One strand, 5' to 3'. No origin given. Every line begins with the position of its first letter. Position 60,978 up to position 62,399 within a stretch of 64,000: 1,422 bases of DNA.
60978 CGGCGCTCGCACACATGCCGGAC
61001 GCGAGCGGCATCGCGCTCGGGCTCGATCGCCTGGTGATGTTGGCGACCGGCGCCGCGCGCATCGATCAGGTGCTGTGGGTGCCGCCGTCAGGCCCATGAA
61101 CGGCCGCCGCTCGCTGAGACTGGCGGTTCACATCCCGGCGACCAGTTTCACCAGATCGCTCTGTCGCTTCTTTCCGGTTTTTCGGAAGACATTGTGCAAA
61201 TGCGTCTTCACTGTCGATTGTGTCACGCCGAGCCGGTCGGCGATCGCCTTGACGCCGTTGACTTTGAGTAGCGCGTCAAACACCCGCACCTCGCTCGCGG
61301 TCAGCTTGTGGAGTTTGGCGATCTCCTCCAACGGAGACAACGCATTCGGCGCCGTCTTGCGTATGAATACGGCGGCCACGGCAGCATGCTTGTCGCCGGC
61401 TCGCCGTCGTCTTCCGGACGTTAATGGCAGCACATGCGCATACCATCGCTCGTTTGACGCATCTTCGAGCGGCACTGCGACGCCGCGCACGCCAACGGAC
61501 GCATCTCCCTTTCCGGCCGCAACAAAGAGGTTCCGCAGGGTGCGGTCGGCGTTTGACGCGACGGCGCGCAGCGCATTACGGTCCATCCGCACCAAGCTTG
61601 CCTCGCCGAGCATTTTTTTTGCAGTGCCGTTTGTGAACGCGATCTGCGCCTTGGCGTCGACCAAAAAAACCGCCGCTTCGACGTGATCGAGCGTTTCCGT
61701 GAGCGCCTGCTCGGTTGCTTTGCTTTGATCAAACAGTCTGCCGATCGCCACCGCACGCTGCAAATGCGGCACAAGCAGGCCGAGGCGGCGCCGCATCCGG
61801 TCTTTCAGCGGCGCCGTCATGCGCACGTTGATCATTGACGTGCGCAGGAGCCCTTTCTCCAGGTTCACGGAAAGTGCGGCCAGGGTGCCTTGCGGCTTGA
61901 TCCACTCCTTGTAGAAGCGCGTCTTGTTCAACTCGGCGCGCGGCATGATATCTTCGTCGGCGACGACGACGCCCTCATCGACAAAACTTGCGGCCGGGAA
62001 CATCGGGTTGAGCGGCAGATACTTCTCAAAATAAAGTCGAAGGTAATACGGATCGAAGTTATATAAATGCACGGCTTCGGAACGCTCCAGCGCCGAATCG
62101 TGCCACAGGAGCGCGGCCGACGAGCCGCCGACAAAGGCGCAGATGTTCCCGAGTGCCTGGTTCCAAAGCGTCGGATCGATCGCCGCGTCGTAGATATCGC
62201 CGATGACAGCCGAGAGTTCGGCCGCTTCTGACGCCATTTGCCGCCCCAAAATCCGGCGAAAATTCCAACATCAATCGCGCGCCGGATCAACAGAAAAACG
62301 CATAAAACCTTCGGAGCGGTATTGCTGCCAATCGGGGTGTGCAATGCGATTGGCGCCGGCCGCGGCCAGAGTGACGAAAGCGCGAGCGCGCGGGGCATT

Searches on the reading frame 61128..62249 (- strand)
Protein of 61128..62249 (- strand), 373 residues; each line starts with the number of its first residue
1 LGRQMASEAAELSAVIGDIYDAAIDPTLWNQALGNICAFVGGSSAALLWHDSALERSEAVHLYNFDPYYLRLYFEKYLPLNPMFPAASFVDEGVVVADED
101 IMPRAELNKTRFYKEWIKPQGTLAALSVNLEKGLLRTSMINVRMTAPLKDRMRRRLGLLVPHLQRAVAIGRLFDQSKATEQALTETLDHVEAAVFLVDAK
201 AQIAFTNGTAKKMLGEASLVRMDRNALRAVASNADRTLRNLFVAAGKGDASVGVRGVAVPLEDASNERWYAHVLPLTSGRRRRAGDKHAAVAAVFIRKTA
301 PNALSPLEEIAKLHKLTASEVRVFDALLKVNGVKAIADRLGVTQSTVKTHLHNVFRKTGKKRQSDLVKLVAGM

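Call 5: search_protein_families(library=ncbifam, proteins=[window:61128-62249:-], max_evalue=0.01)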
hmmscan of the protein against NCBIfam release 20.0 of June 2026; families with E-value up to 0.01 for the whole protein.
window:61128-62249:- (373 aa): 10 families
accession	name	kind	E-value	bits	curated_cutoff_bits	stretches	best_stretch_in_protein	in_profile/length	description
TIGR03020.2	EpsA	equivalog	1.9e-05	24.4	170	0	305-358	180-233/247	XrtB/PEP-CTERM-associated transcriptional regulator EpsA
NF047785.1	respo_reg_MadR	equivalog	3.4e-05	23.3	300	1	298-367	130-200/209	MadR family response regulator transcription factor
NF007935.0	PRK10651.1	equivalog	0.0002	20.6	250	1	312-360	152-200/216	two-component system response regulator NarL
NF052445.1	RespRegMctR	equivalog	0.00022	20.7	300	1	309-370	138-199/205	two-component system response regulator MctR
NF046044.1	PnpS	equivalog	0.00056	19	400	1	170-225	44-99/390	two-component system histidine kinase PnpS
NF007505.1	PRK10100.1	equivalog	0.00062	19.5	250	1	313-362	142-191/204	biofilm master transcriptional regulator CsgD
NF052366.1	photon_PedR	equivalog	0.001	19.2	120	1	316-368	3-55/74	photosynthetic electron transport-dependent transcriptional regulator PedR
NF003420.0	PRK04841.1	equivalog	0.0017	16.4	537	1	309-367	832-890/903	HTH-type transcriptional regulator MalT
NF041830.1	RR_TF_ErdR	exception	0.0049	16.6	390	1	312-363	147-198/213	response regulator transcription factor ErdR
NF006900.1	PRK09390.1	equivalog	0.0086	15.6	255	0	310-370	137-197/203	response regulator FixJ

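Call 6: search_protein_families(library=pfam, proteins=[window:61128-62249:-], max_evalue=0.01)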
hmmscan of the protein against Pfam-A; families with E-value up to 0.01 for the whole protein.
window:61128-62249:- (373 aa): 3 families
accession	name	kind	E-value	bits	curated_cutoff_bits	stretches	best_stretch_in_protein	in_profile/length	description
PF00196.25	GerE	-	8.1e-08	32.2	23.5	1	315-368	2-55/57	Bacterial regulatory proteins, luxR family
PF04545.22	Sigma70_r4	-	0.00068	19.6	24.1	0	334-357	24-47/50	Sigma-70, region 4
PF08281.18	Sigma70_r4_2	-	0.00098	19.2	25.7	1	334-353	30-49/54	Sigma-70, region 4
